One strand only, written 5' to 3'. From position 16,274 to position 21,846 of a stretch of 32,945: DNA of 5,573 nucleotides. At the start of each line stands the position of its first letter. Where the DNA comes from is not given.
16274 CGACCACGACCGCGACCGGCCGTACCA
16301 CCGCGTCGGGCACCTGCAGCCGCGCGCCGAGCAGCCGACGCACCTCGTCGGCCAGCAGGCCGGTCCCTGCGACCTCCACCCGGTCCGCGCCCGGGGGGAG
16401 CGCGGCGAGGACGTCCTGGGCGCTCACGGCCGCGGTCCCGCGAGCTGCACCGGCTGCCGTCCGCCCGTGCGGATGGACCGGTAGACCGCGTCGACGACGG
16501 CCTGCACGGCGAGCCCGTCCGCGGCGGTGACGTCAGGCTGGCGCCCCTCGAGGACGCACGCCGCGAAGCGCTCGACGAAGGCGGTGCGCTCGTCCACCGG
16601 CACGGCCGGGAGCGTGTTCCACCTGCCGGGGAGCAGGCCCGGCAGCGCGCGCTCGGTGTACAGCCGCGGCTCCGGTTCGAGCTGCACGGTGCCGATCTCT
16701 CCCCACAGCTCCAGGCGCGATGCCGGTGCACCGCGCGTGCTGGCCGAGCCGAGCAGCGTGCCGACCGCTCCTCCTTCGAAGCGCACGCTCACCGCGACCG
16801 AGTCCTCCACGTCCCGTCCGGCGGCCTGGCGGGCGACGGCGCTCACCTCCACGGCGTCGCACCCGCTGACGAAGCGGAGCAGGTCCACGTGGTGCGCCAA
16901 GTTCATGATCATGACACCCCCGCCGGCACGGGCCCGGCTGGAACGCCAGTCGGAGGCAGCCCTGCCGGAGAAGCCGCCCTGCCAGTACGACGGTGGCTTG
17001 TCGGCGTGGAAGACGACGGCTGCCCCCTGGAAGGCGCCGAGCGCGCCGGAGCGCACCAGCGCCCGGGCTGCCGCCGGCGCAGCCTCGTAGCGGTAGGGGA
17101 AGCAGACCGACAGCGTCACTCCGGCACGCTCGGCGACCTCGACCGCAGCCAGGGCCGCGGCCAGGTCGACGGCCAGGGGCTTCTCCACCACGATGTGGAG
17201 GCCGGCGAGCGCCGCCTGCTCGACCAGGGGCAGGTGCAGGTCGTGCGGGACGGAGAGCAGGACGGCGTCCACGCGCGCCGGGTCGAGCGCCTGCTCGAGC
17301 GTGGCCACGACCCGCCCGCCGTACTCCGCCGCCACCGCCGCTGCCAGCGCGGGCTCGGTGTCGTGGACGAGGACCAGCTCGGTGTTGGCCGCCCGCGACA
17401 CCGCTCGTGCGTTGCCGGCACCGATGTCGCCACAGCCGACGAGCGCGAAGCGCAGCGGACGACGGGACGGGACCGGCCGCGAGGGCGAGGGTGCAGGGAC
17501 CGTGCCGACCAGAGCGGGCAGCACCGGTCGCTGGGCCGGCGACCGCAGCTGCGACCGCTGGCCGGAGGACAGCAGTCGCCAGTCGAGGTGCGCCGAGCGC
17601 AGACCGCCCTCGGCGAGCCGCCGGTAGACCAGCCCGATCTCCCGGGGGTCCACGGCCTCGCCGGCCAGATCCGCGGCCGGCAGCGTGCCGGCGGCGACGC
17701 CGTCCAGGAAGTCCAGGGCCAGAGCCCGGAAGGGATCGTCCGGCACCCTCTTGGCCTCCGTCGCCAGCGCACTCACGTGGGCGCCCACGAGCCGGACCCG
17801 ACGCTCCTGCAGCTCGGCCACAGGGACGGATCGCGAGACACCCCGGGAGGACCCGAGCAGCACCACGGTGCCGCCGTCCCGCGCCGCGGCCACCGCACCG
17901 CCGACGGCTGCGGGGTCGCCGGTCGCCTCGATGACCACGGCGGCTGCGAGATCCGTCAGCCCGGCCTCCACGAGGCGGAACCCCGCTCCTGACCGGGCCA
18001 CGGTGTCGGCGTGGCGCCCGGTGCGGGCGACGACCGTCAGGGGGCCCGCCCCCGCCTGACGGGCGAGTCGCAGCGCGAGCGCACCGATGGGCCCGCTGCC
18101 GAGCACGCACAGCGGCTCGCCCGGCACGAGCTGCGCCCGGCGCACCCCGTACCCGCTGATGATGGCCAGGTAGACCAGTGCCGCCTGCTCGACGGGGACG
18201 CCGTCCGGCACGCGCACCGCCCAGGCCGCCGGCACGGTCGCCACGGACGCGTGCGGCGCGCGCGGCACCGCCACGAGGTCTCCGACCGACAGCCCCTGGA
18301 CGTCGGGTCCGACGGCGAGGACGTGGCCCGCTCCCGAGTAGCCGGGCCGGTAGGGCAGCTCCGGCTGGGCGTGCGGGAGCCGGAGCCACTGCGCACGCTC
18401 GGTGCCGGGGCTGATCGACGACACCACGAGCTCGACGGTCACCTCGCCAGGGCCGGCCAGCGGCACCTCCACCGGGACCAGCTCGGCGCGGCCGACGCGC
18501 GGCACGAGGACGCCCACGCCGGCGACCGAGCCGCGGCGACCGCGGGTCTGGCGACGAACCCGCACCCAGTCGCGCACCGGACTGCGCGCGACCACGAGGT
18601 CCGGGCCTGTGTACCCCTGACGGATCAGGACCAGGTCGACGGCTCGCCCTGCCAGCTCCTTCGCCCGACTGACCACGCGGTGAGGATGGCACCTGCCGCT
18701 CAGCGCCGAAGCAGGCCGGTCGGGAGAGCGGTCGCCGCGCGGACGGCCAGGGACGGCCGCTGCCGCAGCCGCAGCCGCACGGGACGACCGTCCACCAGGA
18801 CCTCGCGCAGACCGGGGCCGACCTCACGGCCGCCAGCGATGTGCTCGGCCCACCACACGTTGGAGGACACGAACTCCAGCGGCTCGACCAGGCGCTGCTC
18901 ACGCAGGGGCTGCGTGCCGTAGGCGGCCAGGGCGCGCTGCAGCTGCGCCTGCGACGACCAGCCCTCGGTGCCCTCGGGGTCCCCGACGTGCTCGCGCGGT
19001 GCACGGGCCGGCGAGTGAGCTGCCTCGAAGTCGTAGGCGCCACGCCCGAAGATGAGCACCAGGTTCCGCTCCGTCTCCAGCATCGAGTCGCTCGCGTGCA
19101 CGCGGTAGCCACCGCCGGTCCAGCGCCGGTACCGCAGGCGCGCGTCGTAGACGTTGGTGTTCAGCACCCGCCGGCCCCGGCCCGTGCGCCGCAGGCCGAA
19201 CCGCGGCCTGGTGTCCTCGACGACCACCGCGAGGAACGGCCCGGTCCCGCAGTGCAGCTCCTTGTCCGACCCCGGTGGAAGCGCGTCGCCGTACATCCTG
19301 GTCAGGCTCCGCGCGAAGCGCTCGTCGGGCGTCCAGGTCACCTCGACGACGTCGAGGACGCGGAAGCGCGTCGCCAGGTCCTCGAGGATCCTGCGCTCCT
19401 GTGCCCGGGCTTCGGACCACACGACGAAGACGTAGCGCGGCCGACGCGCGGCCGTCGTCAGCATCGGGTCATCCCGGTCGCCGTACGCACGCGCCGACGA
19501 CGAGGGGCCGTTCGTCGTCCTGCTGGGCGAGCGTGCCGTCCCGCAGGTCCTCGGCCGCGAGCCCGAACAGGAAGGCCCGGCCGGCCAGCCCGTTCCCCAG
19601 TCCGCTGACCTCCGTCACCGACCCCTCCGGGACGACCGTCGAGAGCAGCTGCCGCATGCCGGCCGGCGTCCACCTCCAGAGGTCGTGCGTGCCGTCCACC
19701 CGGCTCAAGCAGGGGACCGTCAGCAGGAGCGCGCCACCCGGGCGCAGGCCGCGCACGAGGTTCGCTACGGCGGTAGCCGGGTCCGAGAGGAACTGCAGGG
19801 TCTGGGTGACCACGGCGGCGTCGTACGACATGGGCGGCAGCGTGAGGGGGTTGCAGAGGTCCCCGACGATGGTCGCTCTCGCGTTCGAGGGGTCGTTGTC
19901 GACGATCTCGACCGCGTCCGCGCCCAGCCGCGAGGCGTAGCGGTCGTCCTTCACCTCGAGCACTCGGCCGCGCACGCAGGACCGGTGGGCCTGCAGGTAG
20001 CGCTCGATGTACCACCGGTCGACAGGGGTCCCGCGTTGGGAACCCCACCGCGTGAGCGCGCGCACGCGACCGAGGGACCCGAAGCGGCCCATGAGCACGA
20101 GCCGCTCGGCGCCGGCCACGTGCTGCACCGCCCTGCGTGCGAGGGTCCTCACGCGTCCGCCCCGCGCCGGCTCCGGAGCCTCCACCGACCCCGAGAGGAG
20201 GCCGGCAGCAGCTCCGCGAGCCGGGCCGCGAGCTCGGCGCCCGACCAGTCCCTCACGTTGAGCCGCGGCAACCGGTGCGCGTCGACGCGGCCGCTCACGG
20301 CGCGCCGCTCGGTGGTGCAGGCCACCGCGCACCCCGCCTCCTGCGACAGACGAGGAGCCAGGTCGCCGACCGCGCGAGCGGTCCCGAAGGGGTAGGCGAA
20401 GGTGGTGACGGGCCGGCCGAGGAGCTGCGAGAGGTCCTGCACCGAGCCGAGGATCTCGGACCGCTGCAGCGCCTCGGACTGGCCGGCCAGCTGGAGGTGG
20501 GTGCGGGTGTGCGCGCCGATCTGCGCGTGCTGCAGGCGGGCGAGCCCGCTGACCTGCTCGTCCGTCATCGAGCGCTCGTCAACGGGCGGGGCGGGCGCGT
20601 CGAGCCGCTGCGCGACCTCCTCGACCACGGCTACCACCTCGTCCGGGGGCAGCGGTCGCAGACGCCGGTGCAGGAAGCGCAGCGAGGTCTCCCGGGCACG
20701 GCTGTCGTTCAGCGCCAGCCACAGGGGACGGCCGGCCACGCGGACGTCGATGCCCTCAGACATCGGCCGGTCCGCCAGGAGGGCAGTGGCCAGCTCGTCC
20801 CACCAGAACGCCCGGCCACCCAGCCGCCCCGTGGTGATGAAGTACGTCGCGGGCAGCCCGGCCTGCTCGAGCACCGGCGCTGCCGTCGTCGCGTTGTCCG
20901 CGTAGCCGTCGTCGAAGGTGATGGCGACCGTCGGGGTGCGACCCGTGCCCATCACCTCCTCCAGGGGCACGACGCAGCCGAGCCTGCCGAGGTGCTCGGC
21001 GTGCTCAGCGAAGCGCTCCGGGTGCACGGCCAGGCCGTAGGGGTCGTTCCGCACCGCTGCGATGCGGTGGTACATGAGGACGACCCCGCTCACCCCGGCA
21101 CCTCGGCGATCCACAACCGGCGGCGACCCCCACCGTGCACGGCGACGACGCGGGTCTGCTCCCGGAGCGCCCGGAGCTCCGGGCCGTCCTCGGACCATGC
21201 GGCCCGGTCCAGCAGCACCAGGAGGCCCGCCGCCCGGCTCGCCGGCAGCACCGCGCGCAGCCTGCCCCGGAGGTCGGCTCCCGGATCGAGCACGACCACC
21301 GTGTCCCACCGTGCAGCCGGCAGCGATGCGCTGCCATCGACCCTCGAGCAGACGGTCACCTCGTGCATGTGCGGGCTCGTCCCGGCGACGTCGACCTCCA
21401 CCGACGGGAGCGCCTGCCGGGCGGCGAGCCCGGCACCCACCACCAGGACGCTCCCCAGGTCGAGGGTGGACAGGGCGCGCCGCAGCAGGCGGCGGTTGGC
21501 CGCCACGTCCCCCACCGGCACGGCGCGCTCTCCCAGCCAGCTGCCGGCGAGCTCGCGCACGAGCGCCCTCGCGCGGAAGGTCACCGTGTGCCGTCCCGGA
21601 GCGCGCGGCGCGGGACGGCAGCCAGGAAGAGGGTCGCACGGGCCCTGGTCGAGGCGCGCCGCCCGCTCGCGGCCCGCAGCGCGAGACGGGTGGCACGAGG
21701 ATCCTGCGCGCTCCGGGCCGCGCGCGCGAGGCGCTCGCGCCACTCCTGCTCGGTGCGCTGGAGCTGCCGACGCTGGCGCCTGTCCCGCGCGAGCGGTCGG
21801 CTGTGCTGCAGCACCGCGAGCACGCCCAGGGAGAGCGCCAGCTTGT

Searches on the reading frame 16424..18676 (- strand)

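Call 24: search_protein_families(library=pfam, proteins=[window:16424-18676:-], max_evalue=0.001)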
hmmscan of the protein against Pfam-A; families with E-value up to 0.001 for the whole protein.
window:16424-18676:- (750 aa): 8 families
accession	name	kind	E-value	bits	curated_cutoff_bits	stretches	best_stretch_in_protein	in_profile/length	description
PF22725.1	GFO_IDH_MocA_C3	-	9.8e-22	77.7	27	1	536-664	3-123/124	GFO/IDH/MocA C-terminal domain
PF01408.29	GFO_IDH_MocA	-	1.5e-20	74.5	24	1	408-524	1-118/120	Oxidoreductase family, NAD-binding Rossmann fold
PF02894.22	GFO_IDH_MocA_C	-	3e-16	60.3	22.9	1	574-745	28-218/218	Oxidoreductase family, C-terminal alpha/beta domain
PF16912.11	Glu_dehyd_C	-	9e-08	32.3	34.9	1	186-294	31-149/211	Glucose dehydrogenase C-terminus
PF00107.32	ADH_zinc_N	-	1.3e-06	28.8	31.8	1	196-303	1-116/129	Zinc-binding dehydrogenase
PF08240.17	ADH_N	-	3.9e-06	27.5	23.5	1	75-139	1-64/104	Alcohol dehydrogenase GroES-like domain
PF03807.23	F420_oxidored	-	4.6e-05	24.4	21.6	1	410-488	2-79/94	NADP oxidoreductase coenzyme F420-dependent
PF03435.24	Sacchrp_dh_NADP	-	0.00068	20.4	25.1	0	412-472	3-61/129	Saccharopine dehydrogenase NADP binding domain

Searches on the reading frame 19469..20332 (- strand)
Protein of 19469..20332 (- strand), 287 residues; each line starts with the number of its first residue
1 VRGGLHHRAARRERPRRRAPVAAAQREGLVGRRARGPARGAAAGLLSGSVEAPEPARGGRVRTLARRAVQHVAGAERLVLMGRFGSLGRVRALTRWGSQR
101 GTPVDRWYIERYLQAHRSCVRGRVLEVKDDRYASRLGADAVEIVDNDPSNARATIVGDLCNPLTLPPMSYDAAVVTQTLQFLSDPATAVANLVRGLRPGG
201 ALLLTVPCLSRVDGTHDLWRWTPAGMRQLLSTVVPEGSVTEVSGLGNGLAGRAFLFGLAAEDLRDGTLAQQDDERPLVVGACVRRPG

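Call 25: search_protein_families(library=pfam, proteins=[window:19469-20332:-], max_evalue=0.001)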
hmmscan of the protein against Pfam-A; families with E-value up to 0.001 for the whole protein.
window:19469-20332:- (287 aa): 2 families
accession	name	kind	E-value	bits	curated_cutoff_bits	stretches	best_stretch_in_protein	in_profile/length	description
PF08241.18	Methyltransf_11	-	5.5e-07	30.6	21.2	1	153-203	45-94/95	Methyltransferase domain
PF08242.18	Methyltransf_12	-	0.00047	21.3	30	1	162-202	64-98/98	Methyltransferase domain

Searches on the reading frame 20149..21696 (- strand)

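Call 25: search_protein_families(library=pfam, proteins=[window:20149-21696:-], max_evalue=0.001)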
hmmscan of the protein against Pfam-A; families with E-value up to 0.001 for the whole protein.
window:20149-21696:- (515 aa): 1 family
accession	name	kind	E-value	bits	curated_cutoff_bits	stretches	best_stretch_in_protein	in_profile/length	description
PF01522.26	Polysacc_deac_1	-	6.4e-18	65.3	23.1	2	252-293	4-45/124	Polysaccharide deacetylase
